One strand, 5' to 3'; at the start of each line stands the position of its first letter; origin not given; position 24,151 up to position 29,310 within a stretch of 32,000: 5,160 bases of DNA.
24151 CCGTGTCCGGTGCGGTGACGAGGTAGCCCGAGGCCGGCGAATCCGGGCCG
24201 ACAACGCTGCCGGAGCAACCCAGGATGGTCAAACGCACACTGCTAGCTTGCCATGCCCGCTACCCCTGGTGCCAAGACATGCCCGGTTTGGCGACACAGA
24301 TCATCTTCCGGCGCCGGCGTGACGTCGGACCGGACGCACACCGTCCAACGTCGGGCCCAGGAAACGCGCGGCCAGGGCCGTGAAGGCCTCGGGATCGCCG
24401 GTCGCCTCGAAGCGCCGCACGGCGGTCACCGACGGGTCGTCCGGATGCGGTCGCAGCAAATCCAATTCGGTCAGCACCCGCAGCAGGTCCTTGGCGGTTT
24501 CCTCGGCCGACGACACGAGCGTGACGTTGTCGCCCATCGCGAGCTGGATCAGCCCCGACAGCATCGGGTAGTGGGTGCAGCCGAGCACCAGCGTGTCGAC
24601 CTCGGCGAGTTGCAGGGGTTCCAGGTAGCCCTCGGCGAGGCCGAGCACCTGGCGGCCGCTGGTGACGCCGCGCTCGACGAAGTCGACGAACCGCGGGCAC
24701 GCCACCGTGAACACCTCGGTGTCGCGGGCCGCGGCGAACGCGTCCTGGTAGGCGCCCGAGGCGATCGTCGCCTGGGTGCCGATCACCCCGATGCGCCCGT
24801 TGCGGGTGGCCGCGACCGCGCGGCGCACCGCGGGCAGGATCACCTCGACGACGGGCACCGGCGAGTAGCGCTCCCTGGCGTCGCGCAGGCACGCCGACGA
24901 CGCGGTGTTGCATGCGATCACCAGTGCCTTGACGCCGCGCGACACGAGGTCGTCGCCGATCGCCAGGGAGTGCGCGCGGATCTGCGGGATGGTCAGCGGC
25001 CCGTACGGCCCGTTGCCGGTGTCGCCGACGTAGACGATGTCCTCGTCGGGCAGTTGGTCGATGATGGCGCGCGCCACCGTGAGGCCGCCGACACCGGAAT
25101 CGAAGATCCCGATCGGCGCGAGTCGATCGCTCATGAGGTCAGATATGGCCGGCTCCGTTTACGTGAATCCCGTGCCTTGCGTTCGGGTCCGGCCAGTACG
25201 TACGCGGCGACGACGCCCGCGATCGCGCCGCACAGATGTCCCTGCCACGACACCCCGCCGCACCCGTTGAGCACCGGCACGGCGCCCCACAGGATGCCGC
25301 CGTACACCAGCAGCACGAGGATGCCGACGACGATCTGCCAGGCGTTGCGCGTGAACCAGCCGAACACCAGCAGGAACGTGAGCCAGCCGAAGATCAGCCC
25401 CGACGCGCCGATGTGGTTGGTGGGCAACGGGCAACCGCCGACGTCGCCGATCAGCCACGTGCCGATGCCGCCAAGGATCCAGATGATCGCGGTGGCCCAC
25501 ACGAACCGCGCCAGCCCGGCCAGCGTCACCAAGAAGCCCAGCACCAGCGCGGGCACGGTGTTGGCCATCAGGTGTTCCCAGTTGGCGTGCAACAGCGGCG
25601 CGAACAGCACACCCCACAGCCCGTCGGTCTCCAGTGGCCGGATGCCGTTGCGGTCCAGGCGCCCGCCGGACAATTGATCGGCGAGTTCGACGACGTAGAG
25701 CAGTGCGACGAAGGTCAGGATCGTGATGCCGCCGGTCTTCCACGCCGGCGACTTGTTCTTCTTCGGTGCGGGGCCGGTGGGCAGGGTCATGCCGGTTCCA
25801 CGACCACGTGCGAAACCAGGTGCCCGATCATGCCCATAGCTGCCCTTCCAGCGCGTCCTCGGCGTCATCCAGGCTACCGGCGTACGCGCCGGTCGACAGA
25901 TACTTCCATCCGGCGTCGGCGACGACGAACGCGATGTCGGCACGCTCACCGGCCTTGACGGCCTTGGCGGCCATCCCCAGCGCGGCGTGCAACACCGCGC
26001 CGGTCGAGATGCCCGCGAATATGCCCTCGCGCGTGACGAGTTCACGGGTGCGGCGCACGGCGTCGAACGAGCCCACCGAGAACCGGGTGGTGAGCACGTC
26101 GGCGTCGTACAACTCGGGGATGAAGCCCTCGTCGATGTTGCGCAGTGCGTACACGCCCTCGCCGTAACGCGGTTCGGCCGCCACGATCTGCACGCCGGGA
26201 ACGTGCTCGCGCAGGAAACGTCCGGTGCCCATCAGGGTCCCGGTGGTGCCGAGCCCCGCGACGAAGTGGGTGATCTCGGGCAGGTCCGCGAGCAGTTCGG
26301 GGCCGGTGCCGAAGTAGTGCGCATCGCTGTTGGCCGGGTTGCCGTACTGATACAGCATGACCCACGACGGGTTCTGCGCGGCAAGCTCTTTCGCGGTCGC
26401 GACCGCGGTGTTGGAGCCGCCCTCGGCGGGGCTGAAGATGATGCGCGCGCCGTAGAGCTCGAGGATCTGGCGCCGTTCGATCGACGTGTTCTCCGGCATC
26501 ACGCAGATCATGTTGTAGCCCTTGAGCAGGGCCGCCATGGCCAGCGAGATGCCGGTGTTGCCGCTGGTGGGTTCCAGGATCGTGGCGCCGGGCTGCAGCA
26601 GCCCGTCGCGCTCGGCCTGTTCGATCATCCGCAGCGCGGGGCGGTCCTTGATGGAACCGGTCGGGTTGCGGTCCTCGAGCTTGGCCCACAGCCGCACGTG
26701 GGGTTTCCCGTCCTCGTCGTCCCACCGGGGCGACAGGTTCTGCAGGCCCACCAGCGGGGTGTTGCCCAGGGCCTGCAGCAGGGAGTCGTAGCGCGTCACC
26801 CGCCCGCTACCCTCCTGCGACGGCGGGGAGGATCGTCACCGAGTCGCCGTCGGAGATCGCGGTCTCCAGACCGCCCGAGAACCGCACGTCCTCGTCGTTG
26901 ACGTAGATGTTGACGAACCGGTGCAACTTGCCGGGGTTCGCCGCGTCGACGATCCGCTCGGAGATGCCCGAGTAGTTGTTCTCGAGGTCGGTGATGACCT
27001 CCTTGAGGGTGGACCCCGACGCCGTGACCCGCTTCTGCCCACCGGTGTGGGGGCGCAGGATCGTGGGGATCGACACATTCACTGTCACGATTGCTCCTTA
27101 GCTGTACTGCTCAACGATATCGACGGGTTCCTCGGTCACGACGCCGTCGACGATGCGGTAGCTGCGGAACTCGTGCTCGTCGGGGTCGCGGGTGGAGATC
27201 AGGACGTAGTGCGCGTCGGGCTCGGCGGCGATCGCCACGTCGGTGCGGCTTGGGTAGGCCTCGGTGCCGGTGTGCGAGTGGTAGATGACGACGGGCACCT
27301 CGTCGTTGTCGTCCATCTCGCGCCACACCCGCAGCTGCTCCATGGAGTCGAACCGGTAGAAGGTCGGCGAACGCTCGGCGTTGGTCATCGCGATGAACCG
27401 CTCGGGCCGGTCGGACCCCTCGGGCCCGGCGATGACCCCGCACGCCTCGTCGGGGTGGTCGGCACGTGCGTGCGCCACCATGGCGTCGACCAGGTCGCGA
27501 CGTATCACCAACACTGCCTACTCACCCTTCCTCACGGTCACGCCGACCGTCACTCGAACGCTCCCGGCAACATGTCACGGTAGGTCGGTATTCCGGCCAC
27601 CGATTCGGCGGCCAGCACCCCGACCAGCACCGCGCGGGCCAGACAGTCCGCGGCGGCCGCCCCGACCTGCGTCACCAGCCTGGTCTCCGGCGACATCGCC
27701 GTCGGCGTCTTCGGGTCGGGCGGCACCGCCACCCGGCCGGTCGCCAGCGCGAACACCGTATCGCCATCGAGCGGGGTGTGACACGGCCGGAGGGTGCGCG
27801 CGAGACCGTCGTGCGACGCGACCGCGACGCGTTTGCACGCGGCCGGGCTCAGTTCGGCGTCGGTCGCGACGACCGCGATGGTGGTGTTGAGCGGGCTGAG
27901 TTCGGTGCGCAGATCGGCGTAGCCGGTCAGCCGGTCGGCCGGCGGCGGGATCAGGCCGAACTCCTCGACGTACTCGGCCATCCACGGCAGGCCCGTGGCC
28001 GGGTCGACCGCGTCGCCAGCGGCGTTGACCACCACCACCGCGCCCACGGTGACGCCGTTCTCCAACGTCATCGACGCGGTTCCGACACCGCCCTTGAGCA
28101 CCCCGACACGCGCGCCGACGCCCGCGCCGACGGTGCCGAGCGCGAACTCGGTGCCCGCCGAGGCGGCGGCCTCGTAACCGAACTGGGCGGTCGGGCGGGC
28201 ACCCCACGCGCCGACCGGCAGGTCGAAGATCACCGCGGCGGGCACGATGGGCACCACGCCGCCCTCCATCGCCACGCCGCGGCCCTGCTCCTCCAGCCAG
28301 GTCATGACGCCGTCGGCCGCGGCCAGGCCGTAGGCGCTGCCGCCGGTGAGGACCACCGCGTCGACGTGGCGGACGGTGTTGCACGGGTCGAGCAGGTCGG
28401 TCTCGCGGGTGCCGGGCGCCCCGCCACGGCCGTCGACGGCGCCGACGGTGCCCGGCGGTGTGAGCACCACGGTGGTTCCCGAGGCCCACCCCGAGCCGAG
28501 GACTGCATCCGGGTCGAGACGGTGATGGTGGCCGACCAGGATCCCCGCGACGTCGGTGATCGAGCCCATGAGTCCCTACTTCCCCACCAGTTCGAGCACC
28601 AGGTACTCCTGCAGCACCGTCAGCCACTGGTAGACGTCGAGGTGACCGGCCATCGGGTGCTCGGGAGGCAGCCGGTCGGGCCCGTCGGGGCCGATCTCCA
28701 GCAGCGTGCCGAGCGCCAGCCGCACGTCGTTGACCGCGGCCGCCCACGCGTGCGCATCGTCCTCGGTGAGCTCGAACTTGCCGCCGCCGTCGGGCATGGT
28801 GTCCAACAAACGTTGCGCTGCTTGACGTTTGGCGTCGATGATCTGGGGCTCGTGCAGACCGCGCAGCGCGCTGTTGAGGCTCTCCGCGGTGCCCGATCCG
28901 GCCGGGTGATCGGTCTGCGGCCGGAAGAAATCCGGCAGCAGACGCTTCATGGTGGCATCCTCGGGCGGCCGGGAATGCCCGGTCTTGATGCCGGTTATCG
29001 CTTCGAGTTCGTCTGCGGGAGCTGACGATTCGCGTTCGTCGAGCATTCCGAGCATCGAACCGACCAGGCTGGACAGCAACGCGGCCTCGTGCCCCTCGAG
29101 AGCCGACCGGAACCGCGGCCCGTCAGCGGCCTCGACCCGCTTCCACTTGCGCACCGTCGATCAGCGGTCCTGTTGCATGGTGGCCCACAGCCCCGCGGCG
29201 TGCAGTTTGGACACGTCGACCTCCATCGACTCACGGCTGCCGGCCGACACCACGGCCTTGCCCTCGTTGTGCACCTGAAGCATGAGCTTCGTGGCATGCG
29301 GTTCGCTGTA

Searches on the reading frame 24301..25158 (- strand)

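Call 59: search_protein_families(library=pfam, proteins=[window:24301-25158:-], max_evalue=0.001)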
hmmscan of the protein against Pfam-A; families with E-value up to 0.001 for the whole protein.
window:24301-25158:- (285 aa): 1 family
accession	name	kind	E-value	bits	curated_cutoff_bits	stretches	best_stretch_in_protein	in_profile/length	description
PF01177.27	Asp_Glu_race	-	1.7e-18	67.6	31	1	31-222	15-208/211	Asp/Glu/Hydantoin racemase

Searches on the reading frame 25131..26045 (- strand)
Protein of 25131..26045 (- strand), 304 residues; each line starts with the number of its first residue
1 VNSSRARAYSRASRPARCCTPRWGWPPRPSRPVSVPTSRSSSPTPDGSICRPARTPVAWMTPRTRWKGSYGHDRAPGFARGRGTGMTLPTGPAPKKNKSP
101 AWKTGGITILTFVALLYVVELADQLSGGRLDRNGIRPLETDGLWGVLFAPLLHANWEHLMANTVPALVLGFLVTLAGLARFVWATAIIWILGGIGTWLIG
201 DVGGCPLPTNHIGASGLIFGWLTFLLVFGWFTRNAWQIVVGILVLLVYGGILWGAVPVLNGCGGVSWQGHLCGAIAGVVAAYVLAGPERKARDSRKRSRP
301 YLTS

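Call 60: search_protein_families(library=pfam, proteins=[window:25131-26045:-], max_evalue=0.001)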
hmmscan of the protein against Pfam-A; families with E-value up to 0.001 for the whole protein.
window:25131-26045:- (304 aa): 1 family
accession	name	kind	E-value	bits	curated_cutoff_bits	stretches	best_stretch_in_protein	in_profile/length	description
PF01694.28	Rhomboid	-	9.6e-25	87.9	22.6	1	142-285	3-141/143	Rhomboid domain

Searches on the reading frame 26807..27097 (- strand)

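Call 60: search_protein_families(library=pfam, proteins=[window:26807-27097:-], max_evalue=0.001)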
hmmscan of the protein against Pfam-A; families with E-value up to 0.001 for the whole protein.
window:26807-27097:- (96 aa): 1 family
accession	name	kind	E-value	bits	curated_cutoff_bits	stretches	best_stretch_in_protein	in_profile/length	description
PF02597.26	ThiS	-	8.8e-18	65.1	22.5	1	8-96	1-76/76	ThiS family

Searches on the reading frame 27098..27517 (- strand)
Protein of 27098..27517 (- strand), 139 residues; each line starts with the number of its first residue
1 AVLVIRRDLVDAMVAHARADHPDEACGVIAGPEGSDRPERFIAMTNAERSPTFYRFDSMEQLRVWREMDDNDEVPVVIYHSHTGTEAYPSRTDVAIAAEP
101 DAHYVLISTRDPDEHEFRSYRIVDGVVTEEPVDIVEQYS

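Call 60: search_protein_families(library=pfam, proteins=[window:27098-27517:-], max_evalue=0.001)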
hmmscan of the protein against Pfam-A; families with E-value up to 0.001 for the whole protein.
window:27098-27517:- (139 aa): 1 family
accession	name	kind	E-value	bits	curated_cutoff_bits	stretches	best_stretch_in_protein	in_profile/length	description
PF14464.11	Prok-JAB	-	4.3e-31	107.6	25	1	8-122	3-113/114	Prokaryotic homologs of the JAB domain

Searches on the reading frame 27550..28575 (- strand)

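Call 60: search_protein_families(library=pfam, proteins=[window:27550-28575:-], max_evalue=0.001)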
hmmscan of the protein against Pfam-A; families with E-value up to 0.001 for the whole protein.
window:27550-28575:- (341 aa): 1 family
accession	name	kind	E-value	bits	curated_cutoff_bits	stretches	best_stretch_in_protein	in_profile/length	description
PF03576.19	Peptidase_S58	-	1.7e-66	225.3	23.9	1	5-329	2-302/307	Peptidase family S58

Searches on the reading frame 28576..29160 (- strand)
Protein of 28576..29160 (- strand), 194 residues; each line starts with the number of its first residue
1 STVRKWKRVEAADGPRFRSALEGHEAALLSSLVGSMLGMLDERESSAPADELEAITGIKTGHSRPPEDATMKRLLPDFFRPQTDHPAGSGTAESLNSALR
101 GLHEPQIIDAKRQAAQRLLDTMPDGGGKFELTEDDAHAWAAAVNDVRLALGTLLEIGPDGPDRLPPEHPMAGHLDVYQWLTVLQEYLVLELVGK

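Call 60: search_protein_families(library=pfam, proteins=[window:28576-29160:-], max_evalue=0.001)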
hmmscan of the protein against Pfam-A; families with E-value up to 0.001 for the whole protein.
window:28576-29160:- (194 aa): 1 family
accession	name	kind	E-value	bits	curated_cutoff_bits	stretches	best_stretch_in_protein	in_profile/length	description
PF09438.16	DUF2017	-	9.4e-42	143.6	25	1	12-189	6-177/179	Domain of unknown function (DUF2017)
